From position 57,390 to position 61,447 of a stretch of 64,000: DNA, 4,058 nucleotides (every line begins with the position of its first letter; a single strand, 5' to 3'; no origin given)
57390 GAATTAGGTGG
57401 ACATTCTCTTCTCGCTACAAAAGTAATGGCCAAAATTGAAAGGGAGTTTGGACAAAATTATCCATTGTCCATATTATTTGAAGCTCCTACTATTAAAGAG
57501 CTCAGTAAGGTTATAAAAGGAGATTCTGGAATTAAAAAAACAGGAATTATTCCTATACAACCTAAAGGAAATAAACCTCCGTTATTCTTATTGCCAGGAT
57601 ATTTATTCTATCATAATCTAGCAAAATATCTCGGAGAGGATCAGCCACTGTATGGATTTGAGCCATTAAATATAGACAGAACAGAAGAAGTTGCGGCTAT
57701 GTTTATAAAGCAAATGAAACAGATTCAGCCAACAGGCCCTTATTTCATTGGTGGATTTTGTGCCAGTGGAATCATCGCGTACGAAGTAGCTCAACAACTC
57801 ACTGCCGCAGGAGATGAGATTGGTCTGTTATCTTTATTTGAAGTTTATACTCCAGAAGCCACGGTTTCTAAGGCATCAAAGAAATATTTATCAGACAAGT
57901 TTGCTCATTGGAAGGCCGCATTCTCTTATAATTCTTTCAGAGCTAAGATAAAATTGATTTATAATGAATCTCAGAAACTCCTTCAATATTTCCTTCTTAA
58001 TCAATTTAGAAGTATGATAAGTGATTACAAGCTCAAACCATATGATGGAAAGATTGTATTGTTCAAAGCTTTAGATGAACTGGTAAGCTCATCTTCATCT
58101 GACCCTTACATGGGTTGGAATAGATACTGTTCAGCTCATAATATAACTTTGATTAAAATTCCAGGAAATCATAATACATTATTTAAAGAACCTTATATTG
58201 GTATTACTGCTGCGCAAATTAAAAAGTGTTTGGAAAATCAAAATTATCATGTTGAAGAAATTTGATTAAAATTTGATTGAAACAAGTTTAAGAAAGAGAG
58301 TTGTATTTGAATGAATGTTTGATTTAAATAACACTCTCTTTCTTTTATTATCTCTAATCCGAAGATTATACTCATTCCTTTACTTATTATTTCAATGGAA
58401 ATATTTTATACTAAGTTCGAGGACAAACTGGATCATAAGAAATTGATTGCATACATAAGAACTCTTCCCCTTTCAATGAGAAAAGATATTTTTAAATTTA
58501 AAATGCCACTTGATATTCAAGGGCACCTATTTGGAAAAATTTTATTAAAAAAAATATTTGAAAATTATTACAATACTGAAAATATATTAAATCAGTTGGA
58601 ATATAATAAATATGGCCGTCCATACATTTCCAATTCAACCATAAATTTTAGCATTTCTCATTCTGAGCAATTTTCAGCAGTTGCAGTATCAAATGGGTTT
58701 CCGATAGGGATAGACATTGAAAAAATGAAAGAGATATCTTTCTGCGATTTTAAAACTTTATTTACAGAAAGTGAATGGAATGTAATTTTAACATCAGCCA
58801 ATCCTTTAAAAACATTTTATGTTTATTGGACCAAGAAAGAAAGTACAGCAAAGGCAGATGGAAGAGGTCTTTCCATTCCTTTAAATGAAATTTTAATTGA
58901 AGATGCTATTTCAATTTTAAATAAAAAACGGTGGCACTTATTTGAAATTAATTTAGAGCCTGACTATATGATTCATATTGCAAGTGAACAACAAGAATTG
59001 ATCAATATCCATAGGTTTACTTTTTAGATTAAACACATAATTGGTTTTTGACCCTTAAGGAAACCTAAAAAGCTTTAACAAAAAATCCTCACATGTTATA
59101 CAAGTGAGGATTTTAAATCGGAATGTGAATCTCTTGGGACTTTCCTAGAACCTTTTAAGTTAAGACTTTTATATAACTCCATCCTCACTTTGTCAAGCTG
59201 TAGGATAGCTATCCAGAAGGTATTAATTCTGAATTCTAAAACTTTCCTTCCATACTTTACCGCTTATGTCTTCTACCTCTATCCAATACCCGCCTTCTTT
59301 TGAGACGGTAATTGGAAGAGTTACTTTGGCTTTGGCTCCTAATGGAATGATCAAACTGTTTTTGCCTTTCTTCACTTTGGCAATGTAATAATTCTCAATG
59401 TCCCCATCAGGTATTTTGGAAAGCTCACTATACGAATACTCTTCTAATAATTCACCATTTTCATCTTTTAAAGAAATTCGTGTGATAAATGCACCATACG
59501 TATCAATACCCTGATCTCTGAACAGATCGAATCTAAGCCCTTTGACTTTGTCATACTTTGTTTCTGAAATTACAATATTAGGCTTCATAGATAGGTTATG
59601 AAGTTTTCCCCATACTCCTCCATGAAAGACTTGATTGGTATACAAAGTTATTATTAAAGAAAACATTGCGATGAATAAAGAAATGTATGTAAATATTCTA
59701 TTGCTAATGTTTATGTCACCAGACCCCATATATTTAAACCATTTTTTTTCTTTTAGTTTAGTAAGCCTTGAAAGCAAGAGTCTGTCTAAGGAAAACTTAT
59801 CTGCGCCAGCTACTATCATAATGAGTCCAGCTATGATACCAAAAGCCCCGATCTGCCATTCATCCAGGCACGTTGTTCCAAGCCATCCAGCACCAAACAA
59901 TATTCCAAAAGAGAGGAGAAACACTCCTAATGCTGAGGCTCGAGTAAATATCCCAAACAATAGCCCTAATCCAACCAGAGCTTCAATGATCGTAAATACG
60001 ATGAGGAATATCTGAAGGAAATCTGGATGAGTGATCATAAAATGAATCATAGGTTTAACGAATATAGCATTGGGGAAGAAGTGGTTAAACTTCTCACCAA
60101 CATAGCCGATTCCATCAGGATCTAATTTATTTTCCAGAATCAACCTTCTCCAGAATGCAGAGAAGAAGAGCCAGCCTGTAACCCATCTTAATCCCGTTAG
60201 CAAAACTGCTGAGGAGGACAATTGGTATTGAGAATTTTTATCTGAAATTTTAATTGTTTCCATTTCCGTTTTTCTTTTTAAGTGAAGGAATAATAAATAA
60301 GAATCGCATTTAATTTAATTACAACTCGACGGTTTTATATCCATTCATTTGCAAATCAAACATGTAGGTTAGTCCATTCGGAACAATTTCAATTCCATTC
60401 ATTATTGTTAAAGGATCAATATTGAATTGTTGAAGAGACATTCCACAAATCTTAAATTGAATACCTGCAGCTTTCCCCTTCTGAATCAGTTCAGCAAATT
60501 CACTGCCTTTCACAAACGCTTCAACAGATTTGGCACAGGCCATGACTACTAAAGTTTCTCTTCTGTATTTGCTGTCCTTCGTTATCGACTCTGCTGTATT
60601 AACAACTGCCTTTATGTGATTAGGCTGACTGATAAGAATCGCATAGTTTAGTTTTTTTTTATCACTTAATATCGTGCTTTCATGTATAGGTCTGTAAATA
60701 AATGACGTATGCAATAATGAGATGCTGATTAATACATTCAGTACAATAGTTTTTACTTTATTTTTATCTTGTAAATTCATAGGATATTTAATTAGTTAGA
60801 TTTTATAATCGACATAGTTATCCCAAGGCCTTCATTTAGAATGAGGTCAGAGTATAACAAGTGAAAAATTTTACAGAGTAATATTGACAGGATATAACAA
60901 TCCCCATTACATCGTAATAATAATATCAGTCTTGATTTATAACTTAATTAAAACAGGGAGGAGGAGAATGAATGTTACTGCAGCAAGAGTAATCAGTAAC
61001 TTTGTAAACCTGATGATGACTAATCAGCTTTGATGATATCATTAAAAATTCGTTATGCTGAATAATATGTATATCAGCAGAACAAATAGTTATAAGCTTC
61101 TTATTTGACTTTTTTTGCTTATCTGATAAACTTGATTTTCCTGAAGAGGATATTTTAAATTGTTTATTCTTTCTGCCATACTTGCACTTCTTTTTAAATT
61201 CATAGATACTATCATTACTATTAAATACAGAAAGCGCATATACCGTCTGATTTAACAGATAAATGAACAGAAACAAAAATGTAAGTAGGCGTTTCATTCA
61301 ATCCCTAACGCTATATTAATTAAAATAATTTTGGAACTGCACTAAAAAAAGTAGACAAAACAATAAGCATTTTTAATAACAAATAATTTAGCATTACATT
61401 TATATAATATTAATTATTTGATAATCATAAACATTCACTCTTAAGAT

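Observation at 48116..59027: Compact self-sufficient NRPS cluster of unfamiliar composition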

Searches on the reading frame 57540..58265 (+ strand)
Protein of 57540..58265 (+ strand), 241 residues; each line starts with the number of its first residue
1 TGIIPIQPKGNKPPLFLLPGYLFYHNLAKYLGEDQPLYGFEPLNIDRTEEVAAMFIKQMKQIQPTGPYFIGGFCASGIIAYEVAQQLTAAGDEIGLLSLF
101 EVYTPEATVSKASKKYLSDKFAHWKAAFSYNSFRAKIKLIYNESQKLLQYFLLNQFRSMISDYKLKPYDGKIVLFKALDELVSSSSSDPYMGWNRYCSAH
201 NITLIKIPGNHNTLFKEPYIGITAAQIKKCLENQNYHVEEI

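Call 50: search_solved_structures(query=window:57540-58265:+, max_evalue=0.01, show_alignments=1)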
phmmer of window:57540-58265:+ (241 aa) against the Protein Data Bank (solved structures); distinct sequences matched with E-value up to 0.01: 29.
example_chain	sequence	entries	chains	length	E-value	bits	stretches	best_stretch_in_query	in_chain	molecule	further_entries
4zxh_A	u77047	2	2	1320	5.8e-13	52.2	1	48-104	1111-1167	ABBFA_003403 | Tyrocidine synthetase 3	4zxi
7dxo_A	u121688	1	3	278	6.2e-13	52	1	3-104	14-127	Non-ribosomal peptide synthetase 4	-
7crn_A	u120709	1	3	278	8.6e-13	51.6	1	3-104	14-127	Non-ribosomal peptide synthetase 4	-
6ojc_A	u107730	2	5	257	3.1e-11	46.5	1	35-103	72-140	NocB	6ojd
8tqv_A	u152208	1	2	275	5e-11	45.8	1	10-141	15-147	Polyketide synthase Pks13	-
5v3z_A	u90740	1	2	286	5.4e-11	45.7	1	10-142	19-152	Polyketide synthase Pks13 (Termination polyketide synthase)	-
5v3w_A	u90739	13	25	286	5.6e-11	45.6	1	10-141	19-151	Polyketide synthase Pks13 (Termination polyketide synthase) | Polyketide synthase Pks13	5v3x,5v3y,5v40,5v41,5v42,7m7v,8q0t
7vjt_A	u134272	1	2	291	6e-11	45.5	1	10-141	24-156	Polyketide synthase Pks13 (Termination polyketide synthase)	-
8cuy_A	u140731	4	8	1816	1.3e-09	41.2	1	10-147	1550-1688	Polyketide synthase PKS13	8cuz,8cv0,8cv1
7uk4_A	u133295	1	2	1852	1.4e-09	41.1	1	10-147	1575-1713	Polyketide synthase PKS13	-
9f48_A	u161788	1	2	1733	1.1e-08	38.1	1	10-141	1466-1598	Polyketide synthase Pks13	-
2cb9_A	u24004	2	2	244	9.2e-08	35.1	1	19-111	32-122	FENGYCIN SYNTHETASE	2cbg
3ils_A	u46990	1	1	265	3.8e-07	33.1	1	38-108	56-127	Aflatoxin biosynthesis polyketide synthase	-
3tej_A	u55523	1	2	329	1.1e-06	31.6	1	4-109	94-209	Enterobactin synthase component F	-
2roq_A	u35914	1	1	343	1.2e-06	31.5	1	4-109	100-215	Enterobactin synthetase component F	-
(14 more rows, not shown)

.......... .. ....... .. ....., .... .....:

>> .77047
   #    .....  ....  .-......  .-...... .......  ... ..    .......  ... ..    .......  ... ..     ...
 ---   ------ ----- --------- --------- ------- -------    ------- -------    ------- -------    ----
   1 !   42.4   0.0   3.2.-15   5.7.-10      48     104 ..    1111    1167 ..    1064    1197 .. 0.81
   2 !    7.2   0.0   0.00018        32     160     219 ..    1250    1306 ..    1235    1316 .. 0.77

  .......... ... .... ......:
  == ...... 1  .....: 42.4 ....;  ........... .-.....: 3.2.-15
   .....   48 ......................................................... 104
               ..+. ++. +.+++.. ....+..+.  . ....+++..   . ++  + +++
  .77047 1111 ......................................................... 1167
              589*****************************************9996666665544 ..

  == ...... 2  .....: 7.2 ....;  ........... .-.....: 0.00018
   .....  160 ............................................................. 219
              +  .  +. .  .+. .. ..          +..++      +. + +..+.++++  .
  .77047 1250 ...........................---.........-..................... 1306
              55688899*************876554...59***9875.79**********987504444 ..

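Call 53: search_solved_structures(query=window:57540-58265:+, max_evalue=0.000001, show_alignments=5)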
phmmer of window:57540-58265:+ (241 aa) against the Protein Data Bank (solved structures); distinct sequences matched with E-value up to 0.000001: 13.
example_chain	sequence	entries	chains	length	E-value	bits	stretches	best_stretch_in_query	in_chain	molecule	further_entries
4zxh_A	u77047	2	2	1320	5.8e-13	52.2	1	48-104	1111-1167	ABBFA_003403 | Tyrocidine synthetase 3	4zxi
7dxo_A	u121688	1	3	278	6.2e-13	52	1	3-104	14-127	Non-ribosomal peptide synthetase 4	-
7crn_A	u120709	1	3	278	8.6e-13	51.6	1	3-104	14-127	Non-ribosomal peptide synthetase 4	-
6ojc_A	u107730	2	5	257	3.1e-11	46.5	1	35-103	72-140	NocB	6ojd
8tqv_A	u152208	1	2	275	5e-11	45.8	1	10-141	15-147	Polyketide synthase Pks13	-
5v3z_A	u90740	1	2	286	5.4e-11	45.7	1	10-142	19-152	Polyketide synthase Pks13 (Termination polyketide synthase)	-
5v3w_A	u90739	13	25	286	5.6e-11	45.6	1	10-141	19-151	Polyketide synthase Pks13 (Termination polyketide synthase) | Polyketide synthase Pks13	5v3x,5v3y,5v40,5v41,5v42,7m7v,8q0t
7vjt_A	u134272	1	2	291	6e-11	45.5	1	10-141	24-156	Polyketide synthase Pks13 (Termination polyketide synthase)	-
8cuy_A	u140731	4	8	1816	1.3e-09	41.2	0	10-147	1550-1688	Polyketide synthase PKS13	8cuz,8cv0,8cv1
7uk4_A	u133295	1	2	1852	1.4e-09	41.1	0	10-147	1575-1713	Polyketide synthase PKS13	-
9f48_A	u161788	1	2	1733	1.1e-08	38.1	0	10-141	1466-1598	Polyketide synthase Pks13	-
2cb9_A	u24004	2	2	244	9.2e-08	35.1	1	19-111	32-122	FENGYCIN SYNTHETASE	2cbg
3ils_A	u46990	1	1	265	3.8e-07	33.1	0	38-108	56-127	Aflatoxin biosynthesis polyketide synthase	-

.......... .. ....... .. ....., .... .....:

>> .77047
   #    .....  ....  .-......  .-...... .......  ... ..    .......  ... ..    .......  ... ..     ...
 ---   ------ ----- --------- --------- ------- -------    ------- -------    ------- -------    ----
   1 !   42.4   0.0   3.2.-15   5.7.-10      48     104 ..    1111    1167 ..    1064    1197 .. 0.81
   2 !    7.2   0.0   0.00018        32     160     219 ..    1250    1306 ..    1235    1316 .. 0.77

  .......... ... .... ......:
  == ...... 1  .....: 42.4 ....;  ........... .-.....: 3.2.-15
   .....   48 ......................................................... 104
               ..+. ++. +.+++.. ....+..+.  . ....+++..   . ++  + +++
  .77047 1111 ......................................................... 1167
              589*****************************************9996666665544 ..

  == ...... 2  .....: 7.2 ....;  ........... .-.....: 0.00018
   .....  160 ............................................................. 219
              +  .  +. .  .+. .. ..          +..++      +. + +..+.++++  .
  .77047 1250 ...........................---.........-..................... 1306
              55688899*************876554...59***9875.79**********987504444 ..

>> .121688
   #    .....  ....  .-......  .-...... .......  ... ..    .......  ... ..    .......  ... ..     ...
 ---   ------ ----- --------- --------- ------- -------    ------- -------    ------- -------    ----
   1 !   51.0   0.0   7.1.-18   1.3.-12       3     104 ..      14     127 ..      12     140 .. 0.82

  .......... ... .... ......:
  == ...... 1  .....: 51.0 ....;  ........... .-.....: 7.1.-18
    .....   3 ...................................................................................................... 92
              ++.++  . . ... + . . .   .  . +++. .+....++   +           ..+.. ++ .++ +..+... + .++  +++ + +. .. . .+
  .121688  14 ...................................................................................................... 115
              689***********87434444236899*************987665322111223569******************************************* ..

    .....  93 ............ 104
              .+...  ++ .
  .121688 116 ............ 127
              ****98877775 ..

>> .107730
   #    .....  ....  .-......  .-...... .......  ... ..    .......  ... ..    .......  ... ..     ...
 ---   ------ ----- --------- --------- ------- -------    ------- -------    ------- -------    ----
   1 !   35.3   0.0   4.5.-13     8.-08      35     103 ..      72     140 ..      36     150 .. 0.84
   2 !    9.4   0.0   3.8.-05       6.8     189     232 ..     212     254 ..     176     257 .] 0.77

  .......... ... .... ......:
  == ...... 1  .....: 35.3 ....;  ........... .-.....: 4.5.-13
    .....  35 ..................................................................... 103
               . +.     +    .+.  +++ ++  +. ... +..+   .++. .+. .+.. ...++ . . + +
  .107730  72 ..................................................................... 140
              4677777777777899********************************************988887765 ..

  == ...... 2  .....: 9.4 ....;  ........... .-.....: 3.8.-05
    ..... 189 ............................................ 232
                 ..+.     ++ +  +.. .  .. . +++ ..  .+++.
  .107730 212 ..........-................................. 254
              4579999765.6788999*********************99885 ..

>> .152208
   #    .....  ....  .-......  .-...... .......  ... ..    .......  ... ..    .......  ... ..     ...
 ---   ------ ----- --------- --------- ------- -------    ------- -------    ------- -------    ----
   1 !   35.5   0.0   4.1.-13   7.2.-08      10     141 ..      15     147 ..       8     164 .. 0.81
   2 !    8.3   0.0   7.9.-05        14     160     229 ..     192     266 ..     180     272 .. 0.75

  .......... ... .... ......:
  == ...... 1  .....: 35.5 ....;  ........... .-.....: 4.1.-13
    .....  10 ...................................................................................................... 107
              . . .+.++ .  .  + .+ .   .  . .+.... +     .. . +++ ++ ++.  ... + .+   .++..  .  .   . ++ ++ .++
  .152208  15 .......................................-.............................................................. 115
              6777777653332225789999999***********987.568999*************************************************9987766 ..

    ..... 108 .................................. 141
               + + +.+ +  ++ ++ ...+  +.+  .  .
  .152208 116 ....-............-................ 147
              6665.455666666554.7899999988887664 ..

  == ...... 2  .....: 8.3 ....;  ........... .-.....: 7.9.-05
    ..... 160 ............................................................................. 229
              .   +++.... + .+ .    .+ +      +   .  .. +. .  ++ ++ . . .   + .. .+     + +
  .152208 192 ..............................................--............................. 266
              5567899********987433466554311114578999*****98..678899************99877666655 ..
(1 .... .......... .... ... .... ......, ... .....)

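Call 93: predict_structure(protein=window:57540-58265:+)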
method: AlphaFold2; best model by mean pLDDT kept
length: 241 residues; sequences in the alignment: 1
mean_pLDDT: 42.3   pTM: 0.45
mean pLDDT of the five models: 42.3, 36.1, 35.9, 35.6, 33.4
residues with pLDDT >= 90: 0; 70-90: 29; 50-70: 41; < 50: 171
segments of 3 or more residues with pLDDT < 50: 21-45, 98-241
pLDDT, mean of each block of 10 residues (from residue 1): 55 60 36 35 55 82 75 60 72 57 35 44 30 23 30 35 29 28 26 24 25 25 39 37 28
secondary structure, 60 per line:
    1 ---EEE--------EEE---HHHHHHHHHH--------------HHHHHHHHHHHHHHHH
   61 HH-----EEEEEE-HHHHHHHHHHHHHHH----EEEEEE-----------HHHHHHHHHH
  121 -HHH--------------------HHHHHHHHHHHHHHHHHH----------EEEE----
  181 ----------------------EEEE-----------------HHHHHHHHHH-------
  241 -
elements in order: E4-6 E15-17 H21-30 H45-62 E68-73 H75-89 E94-99 H111-120 H145-162 E173-176 E203-206 H224-233

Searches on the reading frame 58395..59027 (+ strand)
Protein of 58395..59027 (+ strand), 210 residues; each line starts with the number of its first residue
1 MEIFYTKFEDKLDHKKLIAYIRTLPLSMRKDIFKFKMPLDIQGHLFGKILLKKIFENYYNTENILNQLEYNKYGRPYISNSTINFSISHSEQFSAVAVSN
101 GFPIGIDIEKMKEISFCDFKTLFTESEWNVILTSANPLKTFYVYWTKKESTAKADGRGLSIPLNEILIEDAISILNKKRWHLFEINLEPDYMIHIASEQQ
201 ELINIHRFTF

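Call 3: search_protein_families(library=pfam, proteins=[window:58395-59027:+])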
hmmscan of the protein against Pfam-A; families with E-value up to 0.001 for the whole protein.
window:58395-59027:+ (210 aa): 2 families
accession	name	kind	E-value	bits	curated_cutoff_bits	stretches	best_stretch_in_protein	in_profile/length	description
PF01648.25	ACPS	-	2.2e-13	50.6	25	1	103-173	1-81/111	4'-phosphopantetheinyl transferase superfamily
PF22624.1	AASDHPPT_N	-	6.3e-08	33.2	27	1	16-98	9-97/100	4'-phosphopantetheinyl transferase, N-terminal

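Call 14: search_protein_families(library=ncbifam, proteins=[window:58395-59027:+], max_evalue=0.01)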
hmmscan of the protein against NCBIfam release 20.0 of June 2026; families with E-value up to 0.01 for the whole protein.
window:58395-59027:+ (210 aa): 4 families
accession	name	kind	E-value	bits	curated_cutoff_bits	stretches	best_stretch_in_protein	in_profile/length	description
NF047349.1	4PPT_AusB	equivalog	3.5e-21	75.6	225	1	3-206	1-197/205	aureusimine biosynthesis 4'-phosphopantetheinyl transferase AusB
NF042922.1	4PPT_HetI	equivalog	2.5e-19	69.5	370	1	34-200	50-227/235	4'-phosphopantetheinyl transferase HetI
TIGR00556.1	pantethn_trn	domain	2.1e-09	37.6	45.35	1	103-176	4-82/128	phosphopantetheine--protein transferase domain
NF007676.0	PRK10351.1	equivalog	1.6e-07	31.1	174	1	64-157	47-145/195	4'-phosphopantetheinyl transferase AcpT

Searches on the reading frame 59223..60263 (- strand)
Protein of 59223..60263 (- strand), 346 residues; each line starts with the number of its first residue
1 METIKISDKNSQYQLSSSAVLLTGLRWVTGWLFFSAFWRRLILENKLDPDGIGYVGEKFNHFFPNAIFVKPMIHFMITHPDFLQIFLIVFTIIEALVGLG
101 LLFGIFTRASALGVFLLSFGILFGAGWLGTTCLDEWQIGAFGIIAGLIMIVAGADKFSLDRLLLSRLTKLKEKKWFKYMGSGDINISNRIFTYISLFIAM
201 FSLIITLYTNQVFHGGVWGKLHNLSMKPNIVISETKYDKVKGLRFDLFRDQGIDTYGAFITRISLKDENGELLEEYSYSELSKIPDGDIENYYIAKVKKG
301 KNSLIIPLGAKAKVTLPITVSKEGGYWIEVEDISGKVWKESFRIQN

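Call 3: search_protein_families(library=pfam, proteins=[window:59223-60263:-])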
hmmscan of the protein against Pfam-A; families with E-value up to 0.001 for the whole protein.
window:59223-60263:- (346 aa): 3 families
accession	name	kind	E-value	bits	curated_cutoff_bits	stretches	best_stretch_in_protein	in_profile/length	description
PF04173.18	DoxD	-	7e-46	156.6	22.7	1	24-180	4-161/167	TQO small subunit DoxD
PF07680.16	DoxA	-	2.4e-39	134.7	27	1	213-340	1-130/131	TQO small subunit DoxA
PF07681.17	DoxX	-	0.00011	23.2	23.6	1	22-123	2-81/85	DoxX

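Call 14: search_protein_families(library=ncbifam, proteins=[window:59223-60263:-], max_evalue=0.01)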
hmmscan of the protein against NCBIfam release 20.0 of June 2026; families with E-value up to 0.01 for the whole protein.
window:59223-60263:- (346 aa): 1 family
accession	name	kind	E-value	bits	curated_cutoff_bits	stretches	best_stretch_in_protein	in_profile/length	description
NF041179.1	TQO_large_DoxD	equivalog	7.1e-26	91.3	300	1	9-167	4-163/181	thiosulfate:quinone oxidoreductase large subunit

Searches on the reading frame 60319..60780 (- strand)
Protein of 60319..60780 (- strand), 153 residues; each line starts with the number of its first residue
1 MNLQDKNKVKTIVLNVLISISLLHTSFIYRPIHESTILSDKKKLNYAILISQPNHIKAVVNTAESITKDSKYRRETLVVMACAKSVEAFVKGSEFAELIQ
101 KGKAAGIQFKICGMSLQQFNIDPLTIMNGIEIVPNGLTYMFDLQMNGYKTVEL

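Call 3: search_protein_families(library=pfam, proteins=[window:60319-60780:-])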
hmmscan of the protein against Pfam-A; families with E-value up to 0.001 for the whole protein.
window:60319-60780:- (153 aa): 1 family
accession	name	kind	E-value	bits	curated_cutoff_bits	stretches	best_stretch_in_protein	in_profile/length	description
PF02635.20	DsrE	-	2.4e-05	24.9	22.7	1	92-151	57-114/116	DsrE/DsrF-like family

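Call 14: search_protein_families(library=ncbifam, proteins=[window:60319-60780:-], max_evalue=0.01)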
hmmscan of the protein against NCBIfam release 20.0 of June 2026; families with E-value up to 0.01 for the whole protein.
window:60319-60780:- (153 aa): 0 families

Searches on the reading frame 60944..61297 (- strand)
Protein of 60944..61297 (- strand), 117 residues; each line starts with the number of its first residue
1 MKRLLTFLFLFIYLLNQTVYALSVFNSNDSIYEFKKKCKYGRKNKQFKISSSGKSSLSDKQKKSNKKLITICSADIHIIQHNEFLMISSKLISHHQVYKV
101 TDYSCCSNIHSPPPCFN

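Call 14: search_protein_families(library=ncbifam, proteins=[window:60944-61297:-], max_evalue=0.01)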
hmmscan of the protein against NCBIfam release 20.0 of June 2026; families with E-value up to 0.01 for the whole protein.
window:60944-61297:- (117 aa): 1 family
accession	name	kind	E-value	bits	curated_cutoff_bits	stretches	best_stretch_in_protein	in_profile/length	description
NF005244.0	PRK06754.1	equivalog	0.0007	18.8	281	1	45-111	40-100/214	methylthioribulose 1-phosphate dehydratase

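Call 48: search_protein_families(library=pfam, proteins=[window:60944-61297:-], max_evalue=0.00001)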
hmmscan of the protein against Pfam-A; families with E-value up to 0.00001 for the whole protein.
window:60944-61297:- (117 aa): 0 families
